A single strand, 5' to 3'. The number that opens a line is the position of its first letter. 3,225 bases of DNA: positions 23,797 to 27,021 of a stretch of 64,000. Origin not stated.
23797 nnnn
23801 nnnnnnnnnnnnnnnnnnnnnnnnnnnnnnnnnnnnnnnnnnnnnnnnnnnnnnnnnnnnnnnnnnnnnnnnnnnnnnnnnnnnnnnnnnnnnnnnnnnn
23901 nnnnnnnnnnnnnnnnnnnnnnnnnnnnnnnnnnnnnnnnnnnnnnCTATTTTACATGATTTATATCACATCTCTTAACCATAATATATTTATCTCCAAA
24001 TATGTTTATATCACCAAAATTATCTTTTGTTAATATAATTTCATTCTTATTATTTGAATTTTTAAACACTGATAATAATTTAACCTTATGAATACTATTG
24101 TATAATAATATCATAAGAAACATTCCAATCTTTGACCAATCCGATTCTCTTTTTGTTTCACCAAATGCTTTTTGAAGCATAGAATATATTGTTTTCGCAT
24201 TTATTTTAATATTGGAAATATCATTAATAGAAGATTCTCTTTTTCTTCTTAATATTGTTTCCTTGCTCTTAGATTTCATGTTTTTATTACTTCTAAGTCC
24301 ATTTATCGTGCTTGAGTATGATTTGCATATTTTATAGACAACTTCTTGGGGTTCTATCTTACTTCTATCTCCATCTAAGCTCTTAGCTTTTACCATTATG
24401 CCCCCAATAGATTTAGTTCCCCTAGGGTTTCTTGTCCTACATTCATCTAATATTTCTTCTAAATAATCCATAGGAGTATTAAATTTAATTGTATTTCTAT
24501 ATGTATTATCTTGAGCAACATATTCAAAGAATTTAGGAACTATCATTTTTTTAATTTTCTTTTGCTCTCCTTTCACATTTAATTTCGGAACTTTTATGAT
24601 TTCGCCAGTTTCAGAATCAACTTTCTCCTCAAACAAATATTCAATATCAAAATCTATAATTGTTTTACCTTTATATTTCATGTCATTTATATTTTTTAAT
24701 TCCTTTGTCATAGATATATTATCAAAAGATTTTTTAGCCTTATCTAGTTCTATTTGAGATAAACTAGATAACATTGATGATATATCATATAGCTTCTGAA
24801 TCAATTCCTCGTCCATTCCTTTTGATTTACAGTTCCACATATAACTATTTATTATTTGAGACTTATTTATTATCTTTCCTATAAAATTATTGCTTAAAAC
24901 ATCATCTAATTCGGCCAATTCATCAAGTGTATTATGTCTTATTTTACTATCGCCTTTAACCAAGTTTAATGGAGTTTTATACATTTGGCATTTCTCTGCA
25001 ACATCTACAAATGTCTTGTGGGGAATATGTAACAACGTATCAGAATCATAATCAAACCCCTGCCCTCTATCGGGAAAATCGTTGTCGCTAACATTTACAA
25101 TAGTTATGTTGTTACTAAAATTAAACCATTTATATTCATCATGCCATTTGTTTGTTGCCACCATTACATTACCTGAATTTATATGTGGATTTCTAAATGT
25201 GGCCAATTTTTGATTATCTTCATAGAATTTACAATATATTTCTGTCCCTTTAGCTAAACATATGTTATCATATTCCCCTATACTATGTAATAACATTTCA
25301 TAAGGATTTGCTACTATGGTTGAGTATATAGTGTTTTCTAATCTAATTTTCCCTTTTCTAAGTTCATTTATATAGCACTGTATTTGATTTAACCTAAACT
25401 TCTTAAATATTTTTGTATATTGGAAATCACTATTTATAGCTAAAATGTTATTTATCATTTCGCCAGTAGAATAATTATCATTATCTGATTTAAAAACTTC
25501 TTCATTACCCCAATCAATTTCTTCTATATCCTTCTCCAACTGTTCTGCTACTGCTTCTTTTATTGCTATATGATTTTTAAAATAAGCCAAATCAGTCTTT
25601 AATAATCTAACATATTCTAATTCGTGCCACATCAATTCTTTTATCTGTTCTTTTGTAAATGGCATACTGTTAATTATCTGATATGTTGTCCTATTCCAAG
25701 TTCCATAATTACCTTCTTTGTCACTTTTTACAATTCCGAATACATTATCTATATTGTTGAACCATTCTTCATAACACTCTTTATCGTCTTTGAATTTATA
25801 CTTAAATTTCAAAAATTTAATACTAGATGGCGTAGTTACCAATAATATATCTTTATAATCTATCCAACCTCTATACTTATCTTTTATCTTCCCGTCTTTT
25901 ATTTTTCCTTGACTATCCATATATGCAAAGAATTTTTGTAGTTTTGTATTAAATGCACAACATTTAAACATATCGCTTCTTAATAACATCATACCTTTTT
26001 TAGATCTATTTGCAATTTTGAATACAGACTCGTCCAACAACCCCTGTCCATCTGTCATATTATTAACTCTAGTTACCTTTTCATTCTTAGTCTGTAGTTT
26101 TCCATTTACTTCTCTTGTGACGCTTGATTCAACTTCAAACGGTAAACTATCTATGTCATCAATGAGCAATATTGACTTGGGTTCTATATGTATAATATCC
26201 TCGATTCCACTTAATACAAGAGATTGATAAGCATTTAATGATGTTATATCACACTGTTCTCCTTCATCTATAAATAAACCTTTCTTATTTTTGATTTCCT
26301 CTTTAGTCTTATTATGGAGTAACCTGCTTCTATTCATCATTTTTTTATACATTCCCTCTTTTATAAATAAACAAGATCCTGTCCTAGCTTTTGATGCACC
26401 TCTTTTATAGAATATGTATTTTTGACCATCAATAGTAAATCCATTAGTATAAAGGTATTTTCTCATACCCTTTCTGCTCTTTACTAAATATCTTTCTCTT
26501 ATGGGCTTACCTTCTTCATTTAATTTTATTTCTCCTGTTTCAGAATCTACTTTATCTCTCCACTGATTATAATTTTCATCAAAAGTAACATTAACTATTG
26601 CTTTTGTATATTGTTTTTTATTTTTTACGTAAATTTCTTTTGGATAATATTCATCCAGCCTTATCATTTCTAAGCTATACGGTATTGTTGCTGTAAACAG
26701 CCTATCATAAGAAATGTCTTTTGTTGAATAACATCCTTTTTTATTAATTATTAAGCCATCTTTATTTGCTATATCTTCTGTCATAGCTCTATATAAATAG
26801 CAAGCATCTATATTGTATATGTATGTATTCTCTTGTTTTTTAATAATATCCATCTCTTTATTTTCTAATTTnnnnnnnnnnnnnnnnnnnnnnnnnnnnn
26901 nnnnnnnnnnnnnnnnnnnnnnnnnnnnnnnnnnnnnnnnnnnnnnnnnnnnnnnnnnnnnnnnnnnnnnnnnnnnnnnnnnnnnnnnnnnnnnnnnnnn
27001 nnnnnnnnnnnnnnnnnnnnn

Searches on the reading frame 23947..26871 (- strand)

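Call 58: search_protein_families(library=phrogs, proteins=[window:23947-26871:-], max_evalue=0.00001)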
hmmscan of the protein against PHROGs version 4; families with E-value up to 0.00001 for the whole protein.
window:23947-26871:- (974 aa): 1 family
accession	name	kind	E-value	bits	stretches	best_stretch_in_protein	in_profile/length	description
phrog_8308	-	unknown function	1.8e-94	318.8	1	16-952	6-824/847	-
